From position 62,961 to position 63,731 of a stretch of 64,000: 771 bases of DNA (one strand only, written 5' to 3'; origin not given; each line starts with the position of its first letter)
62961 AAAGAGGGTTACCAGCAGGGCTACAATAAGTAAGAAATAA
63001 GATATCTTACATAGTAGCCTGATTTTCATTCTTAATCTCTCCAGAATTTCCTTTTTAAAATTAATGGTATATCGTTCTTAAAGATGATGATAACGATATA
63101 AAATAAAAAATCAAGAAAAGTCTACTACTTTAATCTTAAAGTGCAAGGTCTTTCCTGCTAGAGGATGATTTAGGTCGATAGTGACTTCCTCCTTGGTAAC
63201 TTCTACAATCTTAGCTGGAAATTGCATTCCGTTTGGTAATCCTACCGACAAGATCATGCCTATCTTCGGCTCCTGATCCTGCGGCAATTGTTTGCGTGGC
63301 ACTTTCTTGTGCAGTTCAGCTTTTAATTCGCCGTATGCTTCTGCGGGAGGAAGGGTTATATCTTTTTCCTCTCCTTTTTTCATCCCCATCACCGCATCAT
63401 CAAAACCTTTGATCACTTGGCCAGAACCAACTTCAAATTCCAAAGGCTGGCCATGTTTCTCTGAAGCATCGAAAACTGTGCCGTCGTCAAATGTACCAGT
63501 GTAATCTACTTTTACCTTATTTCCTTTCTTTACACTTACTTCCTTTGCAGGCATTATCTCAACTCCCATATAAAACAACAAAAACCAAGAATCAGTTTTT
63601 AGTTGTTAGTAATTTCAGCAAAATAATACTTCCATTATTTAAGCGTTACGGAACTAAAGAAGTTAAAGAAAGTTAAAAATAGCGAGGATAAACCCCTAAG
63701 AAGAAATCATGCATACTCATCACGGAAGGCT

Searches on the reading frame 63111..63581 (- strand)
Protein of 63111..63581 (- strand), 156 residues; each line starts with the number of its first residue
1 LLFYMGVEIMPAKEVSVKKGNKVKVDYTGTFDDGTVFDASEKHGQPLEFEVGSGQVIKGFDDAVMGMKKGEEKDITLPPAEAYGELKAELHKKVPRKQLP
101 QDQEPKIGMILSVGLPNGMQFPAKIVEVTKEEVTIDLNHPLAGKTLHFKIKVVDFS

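Call 8: search_protein_families(library=pfam, proteins=[window:63111-63581:-], max_evalue=0.001)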
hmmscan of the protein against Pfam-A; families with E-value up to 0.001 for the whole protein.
window:63111-63581:- (156 aa): 1 family
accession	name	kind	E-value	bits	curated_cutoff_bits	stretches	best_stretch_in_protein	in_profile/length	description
PF00254.34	FKBP_C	-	3e-26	92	21.1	1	16-152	4-93/94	FKBP-type peptidyl-prolyl cis-trans isomerase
